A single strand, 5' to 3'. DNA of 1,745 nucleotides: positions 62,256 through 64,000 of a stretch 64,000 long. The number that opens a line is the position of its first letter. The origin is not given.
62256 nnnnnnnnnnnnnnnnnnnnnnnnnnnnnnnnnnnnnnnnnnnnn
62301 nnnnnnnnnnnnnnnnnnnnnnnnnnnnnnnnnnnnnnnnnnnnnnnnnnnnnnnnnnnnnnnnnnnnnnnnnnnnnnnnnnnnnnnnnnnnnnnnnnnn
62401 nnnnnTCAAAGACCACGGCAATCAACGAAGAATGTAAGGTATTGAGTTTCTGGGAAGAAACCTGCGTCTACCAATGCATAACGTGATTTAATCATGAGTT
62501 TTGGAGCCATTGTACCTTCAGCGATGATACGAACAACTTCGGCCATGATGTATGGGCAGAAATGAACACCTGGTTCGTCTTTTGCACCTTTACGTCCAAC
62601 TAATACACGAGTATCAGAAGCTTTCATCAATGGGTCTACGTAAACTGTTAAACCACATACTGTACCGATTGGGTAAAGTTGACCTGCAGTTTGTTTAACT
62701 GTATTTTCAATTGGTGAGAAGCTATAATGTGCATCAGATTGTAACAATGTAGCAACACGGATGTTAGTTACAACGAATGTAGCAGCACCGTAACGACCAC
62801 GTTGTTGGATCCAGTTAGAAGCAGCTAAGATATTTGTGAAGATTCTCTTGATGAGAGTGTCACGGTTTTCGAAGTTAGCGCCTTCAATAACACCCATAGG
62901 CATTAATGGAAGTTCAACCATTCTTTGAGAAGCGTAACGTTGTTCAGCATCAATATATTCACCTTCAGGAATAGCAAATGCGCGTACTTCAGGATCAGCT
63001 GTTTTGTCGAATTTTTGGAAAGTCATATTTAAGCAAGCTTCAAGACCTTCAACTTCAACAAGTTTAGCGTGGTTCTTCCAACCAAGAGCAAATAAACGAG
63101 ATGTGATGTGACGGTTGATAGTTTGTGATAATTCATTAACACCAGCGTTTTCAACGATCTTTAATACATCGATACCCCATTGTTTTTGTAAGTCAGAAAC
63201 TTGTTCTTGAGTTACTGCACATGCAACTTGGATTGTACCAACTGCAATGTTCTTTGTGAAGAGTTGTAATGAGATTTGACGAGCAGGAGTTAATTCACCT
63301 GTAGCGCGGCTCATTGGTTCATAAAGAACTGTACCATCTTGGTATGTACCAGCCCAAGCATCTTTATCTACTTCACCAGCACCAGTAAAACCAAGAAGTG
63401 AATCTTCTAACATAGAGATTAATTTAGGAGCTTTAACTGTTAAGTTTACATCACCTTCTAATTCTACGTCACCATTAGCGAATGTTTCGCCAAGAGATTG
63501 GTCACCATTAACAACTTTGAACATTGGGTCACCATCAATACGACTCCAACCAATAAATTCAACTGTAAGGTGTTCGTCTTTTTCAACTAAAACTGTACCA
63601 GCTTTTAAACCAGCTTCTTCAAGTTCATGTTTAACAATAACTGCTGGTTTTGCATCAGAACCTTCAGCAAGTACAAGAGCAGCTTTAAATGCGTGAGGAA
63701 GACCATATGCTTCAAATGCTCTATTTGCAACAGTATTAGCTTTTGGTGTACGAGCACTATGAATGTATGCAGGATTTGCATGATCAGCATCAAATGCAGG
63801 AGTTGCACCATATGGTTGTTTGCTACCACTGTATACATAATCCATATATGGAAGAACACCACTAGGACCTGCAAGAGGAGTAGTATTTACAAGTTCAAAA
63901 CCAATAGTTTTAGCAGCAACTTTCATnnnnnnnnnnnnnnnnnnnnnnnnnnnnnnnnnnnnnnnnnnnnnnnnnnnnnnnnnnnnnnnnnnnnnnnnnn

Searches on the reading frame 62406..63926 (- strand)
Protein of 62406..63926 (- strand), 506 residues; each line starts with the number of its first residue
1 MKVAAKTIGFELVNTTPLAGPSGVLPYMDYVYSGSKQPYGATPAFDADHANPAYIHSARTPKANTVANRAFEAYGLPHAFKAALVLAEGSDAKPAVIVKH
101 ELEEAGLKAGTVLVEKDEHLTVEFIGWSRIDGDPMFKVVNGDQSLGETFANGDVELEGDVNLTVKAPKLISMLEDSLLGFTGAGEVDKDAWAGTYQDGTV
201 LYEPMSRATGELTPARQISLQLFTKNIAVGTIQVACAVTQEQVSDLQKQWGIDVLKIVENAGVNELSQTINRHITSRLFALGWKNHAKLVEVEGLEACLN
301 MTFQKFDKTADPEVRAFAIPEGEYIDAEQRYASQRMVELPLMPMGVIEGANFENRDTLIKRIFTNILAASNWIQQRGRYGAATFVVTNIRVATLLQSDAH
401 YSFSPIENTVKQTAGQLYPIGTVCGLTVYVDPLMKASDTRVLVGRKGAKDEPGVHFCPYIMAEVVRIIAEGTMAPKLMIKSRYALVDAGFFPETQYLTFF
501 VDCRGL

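Call 9: search_protein_families(library=phrogs, proteins=[window:62406-63926:-], max_evalue=0.00001)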
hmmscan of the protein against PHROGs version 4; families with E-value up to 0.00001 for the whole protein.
window:62406-63926:- (506 aa): 2 families
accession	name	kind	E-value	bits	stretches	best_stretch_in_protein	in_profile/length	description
phrog_28442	-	unknown function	1.7e-64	219.2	1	200-502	299-595/604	-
phrog_138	-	head and packaging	1.1e-25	91.6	1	359-492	281-412/444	major head protein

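Call 45: search_dna_similar(query=window:62406-63926:-, collection=phages, mode=protein, max_rows=15)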
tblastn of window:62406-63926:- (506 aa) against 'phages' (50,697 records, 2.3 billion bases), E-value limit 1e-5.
Records with a match: 103; places in all: 103; records where one place covers at least 80% of the query: 26.
Best place of each record, by identity: 60-80% 15; <60% 88.
By first word of the organism name: Synechococcus 55; Prevotella 15; uncultured 6; Tenacibaculum 5; Methylophilales 4; Prochlorococcus 4; Marine 3; Sphingomonas 2; Chryseobacterium 2; Flavobacterium 1; and 6 more.
By host as written in the record: - 23; Prevotella sp. 15; Synechococcus sp. 10; Synechococcus sp. MW02 9; Synechococcus sp. WH 7803 8; Methylophilales_sp._H5P1 4; Synechococcus sp. WH8102 4; Tenacibaculum maritimum 3; and 16 more.
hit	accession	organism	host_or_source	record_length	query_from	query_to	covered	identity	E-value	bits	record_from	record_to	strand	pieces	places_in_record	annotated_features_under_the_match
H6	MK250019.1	Prevotella phage Lak-A2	Prevotella sp.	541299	1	506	100%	63.7%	0e+0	667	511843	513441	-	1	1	record has no annotation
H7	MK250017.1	Prevotella phage Lak-A1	Prevotella sp.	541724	1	506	100%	63.6%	0e+0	667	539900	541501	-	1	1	record has no annotation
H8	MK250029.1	Prevotella phage Lak-C1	Prevotella sp.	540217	1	506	100%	63.6%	0e+0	666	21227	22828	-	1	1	record has no annotation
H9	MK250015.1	Prevotella phage Lak-A1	Prevotella sp.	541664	1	506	100%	63.6%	0e+0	666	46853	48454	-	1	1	record has no annotation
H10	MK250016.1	Prevotella phage Lak-A1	Prevotella sp.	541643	1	506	100%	63.6%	0e+0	666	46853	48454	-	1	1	record has no annotation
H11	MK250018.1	Prevotella phage Lak-A1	Prevotella sp.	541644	1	506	100%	63.6%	0e+0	666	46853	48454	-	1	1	record has no annotation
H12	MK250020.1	Prevotella phage Lak-B1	Prevotella sp.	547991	1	506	100%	63.4%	0e+0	668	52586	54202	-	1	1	record has no annotation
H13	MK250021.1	Prevotella phage Lak-B2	Prevotella sp.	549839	1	506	100%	63.4%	0e+0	668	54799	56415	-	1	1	record has no annotation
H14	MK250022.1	Prevotella phage Lak-B3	Prevotella sp.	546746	1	506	100%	63.4%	0e+0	668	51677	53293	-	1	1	record has no annotation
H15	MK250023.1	Prevotella phage Lak-B4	Prevotella sp.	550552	1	506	100%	63.4%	0e+0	668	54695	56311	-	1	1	record has no annotation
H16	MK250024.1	Prevotella phage Lak-B5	Prevotella sp.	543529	1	506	100%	63.4%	0e+0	668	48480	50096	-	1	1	record has no annotation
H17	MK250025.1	Prevotella phage Lak-B6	Prevotella sp.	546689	1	506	100%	63.4%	0e+0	668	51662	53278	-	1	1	record has no annotation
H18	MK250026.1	Prevotella phage Lak-B7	Prevotella sp.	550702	1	506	100%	63.4%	0e+0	668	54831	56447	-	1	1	record has no annotation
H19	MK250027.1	Prevotella phage Lak-B8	Prevotella sp.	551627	1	506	100%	63.4%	0e+0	668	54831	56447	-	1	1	record has no annotation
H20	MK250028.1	Prevotella phage Lak-B9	Prevotella sp.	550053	1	506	100%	63.4%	0e+0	668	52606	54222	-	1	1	record has no annotation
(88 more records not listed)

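Call 96: find_related_loci(query=window:62406-63926:-, collection=viral_contigs, flank=200)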
Query window:62406-63926:- (506 aa) in viral_contigs; peptide patterns used: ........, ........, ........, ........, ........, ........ (x = any residue, [..] = any of these).
21 stretches matched a pattern; 19 encode a relative of the query (tblastn E <= 1e-3); 19 distinct loci.
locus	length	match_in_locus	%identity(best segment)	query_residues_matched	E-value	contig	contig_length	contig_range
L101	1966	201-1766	79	1-506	0e+0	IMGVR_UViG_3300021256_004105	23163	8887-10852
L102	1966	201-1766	79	1-506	0e+0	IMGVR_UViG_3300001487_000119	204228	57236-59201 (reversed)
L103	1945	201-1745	80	1-506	0e+0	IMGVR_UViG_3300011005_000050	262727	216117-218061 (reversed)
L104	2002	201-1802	64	1-506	0e+0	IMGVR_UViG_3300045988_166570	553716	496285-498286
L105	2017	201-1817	63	1-506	0e+0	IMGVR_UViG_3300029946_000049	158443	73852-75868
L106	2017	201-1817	63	1-506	0e+0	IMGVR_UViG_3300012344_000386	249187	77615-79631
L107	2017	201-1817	63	1-506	0e+0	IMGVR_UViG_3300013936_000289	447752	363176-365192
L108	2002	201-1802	64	1-506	0e+0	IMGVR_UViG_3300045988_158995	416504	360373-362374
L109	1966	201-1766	63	3-506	0e+0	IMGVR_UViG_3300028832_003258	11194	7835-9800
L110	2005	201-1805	61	1-506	0e+0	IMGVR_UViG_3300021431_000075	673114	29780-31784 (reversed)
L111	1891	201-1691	63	1-506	0e+0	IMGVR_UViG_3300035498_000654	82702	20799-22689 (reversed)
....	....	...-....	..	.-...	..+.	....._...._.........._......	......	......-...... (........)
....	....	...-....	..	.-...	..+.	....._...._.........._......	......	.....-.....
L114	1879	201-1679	63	1-506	0e+0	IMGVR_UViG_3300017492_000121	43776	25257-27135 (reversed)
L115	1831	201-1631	58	1-506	0e+0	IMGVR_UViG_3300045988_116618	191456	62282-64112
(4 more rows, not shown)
